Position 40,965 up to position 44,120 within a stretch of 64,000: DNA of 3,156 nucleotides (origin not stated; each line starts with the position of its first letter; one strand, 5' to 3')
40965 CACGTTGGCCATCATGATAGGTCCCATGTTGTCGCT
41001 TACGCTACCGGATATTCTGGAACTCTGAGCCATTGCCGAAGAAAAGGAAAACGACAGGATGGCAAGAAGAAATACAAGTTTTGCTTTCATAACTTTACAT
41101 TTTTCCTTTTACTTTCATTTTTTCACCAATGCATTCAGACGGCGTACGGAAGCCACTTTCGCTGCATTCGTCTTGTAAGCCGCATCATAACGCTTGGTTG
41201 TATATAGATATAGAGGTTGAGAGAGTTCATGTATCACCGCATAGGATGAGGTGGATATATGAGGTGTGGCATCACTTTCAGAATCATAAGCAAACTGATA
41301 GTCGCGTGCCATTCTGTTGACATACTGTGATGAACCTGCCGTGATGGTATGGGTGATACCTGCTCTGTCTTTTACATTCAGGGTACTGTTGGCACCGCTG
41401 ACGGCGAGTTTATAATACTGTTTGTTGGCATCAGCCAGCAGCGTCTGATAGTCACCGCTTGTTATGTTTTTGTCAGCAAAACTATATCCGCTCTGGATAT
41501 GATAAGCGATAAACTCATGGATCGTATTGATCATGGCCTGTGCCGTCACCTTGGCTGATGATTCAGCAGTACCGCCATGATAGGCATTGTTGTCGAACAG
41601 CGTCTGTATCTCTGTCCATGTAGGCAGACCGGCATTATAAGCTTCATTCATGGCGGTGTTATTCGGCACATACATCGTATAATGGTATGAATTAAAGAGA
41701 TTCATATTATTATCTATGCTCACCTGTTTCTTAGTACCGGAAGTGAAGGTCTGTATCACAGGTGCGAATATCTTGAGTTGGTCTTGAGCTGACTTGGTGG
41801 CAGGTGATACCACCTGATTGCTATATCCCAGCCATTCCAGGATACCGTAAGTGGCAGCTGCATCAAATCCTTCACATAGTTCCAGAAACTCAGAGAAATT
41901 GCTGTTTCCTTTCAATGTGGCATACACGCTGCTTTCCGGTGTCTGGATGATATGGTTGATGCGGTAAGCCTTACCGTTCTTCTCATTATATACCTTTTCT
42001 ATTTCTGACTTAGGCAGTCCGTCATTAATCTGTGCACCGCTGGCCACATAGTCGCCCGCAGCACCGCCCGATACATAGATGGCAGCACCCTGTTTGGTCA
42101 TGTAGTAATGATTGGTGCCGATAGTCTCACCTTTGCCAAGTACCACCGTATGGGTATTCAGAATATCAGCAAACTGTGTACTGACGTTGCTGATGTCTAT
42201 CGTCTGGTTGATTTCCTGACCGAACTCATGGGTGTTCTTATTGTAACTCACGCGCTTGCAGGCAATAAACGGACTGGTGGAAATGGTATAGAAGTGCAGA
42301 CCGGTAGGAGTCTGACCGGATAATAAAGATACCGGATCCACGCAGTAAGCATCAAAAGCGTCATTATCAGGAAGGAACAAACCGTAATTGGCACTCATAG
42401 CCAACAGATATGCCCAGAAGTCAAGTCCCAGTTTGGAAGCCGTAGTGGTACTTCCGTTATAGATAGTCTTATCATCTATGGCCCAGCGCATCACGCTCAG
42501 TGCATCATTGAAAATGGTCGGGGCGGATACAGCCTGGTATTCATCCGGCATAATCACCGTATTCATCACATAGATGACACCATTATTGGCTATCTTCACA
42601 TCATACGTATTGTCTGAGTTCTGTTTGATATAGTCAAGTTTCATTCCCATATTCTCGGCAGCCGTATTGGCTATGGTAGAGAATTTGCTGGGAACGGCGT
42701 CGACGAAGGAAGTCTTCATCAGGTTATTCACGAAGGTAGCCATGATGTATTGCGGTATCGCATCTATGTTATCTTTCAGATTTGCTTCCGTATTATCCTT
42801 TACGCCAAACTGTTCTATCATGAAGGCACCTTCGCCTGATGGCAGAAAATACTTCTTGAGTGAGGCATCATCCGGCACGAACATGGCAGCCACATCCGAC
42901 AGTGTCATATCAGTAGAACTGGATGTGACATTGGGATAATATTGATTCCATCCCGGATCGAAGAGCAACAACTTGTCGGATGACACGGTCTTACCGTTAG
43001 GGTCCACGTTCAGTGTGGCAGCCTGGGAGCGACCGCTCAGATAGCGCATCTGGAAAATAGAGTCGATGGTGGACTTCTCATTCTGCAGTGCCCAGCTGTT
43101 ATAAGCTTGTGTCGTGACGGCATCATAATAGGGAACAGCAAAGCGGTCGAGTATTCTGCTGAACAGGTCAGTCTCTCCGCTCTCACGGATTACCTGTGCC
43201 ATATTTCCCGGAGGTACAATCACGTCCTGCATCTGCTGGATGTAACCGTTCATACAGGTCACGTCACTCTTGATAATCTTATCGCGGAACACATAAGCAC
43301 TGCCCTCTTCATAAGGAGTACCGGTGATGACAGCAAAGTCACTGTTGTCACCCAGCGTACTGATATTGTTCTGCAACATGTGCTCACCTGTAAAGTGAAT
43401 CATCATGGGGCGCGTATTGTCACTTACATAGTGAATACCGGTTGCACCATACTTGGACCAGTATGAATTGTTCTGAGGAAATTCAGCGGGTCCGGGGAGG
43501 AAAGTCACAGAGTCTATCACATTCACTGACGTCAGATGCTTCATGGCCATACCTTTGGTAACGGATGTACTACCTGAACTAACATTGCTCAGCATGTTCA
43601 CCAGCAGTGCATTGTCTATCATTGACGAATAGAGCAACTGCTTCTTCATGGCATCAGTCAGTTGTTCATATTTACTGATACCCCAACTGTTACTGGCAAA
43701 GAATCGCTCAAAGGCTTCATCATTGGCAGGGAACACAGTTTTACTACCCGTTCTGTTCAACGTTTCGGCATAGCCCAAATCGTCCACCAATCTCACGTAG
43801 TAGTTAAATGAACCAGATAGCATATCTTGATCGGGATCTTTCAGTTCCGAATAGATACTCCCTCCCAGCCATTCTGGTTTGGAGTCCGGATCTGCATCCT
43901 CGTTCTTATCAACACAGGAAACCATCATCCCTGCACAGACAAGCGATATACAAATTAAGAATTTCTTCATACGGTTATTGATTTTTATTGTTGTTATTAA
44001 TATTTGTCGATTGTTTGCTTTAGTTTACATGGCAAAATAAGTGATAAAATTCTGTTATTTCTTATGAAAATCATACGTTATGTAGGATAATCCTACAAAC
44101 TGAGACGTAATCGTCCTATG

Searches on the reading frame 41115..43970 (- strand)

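Call 36: search_protein_families(library=pfam, proteins=[window:41115-43970:-])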
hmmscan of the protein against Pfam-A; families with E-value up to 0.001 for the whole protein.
window:41115-43970:- (951 aa): 1 family
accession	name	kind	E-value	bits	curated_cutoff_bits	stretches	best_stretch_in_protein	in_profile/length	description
PF02469.27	Fasciclin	-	2.8e-10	40.9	22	0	54-133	2-78/123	Fasciclin domain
